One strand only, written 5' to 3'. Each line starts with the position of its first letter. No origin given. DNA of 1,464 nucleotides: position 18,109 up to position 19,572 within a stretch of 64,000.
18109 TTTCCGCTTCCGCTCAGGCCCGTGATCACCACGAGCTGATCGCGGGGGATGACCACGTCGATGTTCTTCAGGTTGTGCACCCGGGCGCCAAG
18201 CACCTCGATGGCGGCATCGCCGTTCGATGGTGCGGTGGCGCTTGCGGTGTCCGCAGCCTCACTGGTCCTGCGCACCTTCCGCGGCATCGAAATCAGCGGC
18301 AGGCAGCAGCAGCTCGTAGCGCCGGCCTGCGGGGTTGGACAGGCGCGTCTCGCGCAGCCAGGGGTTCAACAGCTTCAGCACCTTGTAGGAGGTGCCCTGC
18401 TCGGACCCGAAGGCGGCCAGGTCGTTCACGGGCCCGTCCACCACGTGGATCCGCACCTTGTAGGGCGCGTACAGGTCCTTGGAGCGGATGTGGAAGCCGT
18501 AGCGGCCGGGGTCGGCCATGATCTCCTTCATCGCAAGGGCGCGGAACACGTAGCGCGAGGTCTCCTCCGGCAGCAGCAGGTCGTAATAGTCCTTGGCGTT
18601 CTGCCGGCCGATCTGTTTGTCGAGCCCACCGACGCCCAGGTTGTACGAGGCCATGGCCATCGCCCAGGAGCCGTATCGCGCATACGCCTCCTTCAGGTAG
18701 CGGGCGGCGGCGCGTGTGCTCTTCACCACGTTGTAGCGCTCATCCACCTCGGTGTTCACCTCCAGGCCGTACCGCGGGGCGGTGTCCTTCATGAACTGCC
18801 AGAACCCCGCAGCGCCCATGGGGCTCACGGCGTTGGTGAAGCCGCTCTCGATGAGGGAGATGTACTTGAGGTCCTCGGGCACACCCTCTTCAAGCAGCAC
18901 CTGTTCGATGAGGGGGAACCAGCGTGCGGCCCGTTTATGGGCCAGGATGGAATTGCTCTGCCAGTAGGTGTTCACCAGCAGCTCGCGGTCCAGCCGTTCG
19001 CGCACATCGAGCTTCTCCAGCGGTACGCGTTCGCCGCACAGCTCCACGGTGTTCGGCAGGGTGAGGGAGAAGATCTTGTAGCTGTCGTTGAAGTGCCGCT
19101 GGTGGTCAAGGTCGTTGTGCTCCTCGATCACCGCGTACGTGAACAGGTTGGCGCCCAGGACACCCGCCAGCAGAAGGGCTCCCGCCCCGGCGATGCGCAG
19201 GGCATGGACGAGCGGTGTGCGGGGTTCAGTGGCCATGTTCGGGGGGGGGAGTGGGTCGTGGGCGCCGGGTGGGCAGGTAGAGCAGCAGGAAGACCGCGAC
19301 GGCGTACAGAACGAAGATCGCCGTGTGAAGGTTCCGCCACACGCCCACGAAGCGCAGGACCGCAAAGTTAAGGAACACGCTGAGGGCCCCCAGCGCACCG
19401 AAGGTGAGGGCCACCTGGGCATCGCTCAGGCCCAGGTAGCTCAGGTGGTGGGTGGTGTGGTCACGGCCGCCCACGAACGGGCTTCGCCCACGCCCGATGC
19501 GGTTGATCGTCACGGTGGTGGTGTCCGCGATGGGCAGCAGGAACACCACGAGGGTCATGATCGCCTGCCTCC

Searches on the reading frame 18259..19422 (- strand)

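Call 65: search_protein_families(library=pfam, proteins=[window:18259-19422:-], max_evalue=0.001)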
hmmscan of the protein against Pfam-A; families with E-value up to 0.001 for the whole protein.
window:18259-19422:- (387 aa): 1 family
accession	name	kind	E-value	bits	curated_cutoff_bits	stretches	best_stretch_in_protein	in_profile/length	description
PF01464.25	SLT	-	9.5e-23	80.4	21.3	1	182-280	14-114/117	Transglycosylase SLT domain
